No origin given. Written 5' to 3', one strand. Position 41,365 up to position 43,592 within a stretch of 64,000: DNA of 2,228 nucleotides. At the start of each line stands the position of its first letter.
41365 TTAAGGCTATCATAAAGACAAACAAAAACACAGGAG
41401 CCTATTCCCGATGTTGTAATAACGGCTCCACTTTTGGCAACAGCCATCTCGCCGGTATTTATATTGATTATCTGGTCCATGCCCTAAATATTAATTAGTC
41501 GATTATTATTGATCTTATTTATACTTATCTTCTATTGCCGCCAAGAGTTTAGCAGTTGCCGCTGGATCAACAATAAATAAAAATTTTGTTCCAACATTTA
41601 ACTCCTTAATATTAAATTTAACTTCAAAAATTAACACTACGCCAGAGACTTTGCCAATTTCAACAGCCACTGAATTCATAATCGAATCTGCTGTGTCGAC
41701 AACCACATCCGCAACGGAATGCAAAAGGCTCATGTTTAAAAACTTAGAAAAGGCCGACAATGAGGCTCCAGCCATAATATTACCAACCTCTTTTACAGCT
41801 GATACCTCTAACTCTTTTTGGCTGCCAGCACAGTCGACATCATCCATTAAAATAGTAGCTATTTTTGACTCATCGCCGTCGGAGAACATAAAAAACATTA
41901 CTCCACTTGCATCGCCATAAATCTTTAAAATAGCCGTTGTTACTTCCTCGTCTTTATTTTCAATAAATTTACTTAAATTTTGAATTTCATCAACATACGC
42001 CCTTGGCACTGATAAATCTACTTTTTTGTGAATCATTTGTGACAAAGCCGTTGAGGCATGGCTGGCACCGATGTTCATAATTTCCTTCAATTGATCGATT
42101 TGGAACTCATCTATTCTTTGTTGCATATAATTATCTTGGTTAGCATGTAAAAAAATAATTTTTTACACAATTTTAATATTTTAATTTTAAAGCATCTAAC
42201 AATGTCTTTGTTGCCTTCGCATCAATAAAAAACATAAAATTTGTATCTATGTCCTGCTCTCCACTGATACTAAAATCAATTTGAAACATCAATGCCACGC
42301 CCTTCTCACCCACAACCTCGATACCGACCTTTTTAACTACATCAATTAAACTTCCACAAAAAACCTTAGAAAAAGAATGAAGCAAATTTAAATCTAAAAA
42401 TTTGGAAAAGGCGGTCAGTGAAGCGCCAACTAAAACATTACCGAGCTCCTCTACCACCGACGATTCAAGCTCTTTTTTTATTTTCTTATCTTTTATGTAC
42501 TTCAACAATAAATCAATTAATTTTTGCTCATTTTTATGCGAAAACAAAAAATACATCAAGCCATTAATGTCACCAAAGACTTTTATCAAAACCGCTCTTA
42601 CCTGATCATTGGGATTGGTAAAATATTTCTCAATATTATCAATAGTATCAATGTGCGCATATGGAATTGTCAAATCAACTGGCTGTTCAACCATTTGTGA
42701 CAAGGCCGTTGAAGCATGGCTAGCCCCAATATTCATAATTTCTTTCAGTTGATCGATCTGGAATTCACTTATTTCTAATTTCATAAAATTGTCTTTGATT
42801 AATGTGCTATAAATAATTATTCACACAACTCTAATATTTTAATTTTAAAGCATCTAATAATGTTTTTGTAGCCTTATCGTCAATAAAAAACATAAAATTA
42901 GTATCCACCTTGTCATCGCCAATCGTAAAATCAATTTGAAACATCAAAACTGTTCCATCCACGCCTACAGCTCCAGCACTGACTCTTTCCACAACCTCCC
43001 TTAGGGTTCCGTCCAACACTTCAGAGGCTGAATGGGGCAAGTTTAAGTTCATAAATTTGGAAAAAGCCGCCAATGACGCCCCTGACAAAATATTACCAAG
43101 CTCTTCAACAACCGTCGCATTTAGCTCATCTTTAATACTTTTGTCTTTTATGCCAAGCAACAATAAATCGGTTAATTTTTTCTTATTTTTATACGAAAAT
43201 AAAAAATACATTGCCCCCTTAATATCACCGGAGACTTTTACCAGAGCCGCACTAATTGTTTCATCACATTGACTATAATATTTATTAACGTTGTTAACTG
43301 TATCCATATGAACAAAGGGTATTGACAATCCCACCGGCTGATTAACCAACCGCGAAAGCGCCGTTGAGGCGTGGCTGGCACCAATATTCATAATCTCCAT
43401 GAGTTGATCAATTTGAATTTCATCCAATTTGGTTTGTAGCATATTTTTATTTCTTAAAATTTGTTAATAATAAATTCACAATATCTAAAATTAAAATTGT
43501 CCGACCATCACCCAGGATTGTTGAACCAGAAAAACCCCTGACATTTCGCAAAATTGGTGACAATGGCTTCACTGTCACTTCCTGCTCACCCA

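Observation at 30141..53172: Chemosensory pathway physically fused to type IV pilus genes in one co-directional block, with no flagellar genes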

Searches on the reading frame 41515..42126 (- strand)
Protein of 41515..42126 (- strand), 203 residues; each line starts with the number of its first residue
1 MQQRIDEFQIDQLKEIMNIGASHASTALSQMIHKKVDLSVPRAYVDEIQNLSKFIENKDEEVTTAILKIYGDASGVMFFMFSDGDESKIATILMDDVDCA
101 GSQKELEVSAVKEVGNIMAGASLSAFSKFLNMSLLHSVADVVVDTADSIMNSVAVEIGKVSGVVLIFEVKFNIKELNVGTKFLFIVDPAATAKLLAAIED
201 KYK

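Call 4: search_protein_families(library=pfam, proteins=[window:41515-42126:-], max_evalue=0.001)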
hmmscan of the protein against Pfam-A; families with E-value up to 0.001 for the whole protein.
window:41515-42126:- (203 aa): 2 families
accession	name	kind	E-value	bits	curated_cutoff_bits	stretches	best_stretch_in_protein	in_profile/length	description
PF04509.17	CheC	-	1.5e-19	70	22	2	11-43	4-36/38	CheC-like family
PF13690.11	CheX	-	1.9e-07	31.5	27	1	64-130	2-65/94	Chemotaxis phosphatase CheX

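Call 37: search_protein_families(library=ncbifam, proteins=[window:41515-42126:-], max_evalue=0.001)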
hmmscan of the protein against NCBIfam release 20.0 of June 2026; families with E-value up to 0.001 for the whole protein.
window:41515-42126:- (203 aa): 4 families
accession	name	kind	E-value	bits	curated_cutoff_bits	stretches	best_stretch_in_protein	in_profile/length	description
NF041093.1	CheC_Thtogales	equivalog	3.4e-33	115.3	250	1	4-197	2-198/201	CheY-P phosphatase CheC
NF005275.1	PRK06782.1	equivalog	1.3e-11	43.9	681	1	9-189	214-388/516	flagellar motor switch protein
NF005995.1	PRK08119.1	equivalog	3.8e-11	43.1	218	1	3-140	32-168/376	flagellar motor switch phosphatase FliY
NF041094.1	CheX_Thtogales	equivalog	0.00024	20.9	280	0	58-171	38-139/152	CheY-P phosphatase CheX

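Call 50: find_related_loci(query=A3, collection=metagenome_contigs, flank=10000)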
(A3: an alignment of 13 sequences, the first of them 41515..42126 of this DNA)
Query A3 (203 aa) in metagenome_contigs; peptide patterns used: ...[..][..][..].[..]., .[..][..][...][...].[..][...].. (x = any residue, [..] = any of these).
600 stretches matched a pattern (row limit reached: there are more); 556 encode a relative of the query (tblastn E <= 1e-3); the best 80 are kept; 80 distinct loci.
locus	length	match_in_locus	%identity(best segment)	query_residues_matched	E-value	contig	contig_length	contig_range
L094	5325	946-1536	42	5-201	4e-47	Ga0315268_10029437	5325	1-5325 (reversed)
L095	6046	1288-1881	34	3-199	2e-36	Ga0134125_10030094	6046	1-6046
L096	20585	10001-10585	36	4-198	2e-34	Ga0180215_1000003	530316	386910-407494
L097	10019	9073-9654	35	9-199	4e-34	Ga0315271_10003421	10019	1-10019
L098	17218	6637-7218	32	8-199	4e-33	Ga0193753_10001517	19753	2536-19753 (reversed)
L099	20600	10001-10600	34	3-198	5e-33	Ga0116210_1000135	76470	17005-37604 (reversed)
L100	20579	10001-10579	32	6-198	3e-33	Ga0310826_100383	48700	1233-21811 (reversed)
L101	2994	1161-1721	35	9-193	1e-32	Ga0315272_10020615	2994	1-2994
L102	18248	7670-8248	32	6-198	1e-32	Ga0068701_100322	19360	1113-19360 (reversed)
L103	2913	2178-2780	30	3-198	1e-32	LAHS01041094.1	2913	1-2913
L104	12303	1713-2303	34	3-198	9e-33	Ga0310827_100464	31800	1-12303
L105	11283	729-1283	31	3-188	1e-32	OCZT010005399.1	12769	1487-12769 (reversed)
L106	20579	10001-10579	32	6-198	2e-32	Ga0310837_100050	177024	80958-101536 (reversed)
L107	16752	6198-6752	31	3-188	2e-32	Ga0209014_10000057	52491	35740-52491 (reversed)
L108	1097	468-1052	35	9-199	1e-33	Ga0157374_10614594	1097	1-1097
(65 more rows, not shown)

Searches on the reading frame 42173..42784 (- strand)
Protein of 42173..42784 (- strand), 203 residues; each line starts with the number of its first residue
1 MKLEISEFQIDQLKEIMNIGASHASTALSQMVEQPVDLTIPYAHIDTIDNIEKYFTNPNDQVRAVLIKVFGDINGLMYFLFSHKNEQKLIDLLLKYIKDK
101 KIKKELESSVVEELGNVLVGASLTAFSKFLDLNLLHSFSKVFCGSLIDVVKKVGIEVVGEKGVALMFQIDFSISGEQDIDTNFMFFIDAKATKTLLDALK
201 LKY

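Call 4: search_protein_families(library=pfam, proteins=[window:42173-42784:-], max_evalue=0.001)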
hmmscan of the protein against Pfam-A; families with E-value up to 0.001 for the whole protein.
window:42173-42784:- (203 aa): 2 families
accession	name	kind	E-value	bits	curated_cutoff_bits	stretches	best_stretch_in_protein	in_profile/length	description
PF04509.17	CheC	-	9.7e-13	48.3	22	1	11-39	4-32/38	CheC-like family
PF13690.11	CheX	-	1.2e-06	28.9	27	0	65-128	3-63/94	Chemotaxis phosphatase CheX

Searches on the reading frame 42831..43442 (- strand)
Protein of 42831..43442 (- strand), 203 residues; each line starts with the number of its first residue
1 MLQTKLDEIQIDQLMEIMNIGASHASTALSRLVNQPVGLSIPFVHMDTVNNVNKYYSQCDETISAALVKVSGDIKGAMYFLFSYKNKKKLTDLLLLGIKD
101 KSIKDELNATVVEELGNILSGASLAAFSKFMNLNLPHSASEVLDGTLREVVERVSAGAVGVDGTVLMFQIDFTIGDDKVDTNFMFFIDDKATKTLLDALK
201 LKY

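Call 3: search_protein_families(library=pfam, proteins=[window:42831-43442:-], max_evalue=0.001)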
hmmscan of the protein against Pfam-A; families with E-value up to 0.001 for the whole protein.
window:42831-43442:- (203 aa): 2 families
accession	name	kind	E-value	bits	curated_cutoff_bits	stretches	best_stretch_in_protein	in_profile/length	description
PF04509.17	CheC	-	7.5e-10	39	22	1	12-35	4-27/38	CheC-like family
PF13690.11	CheX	-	5.3e-09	36.5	27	1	65-137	2-71/94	Chemotaxis phosphatase CheX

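Call 37: search_protein_families(library=ncbifam, proteins=[window:42831-43442:-], max_evalue=0.001)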
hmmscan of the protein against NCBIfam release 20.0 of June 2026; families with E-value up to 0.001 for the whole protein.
window:42831-43442:- (203 aa): 4 families
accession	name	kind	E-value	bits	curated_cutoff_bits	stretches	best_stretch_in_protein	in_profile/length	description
NF041093.1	CheC_Thtogales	equivalog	1.8e-29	103.1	250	1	5-199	2-199/201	CheY-P phosphatase CheC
NF005275.1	PRK06782.1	equivalog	7e-12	44.8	681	1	5-150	209-353/516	flagellar motor switch protein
NF005995.1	PRK08119.1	equivalog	4.7e-11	42.8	218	1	3-199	31-222/376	flagellar motor switch phosphatase FliY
NF041094.1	CheX_Thtogales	equivalog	0.0003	20.6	280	0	68-129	46-106/152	CheY-P phosphatase CheX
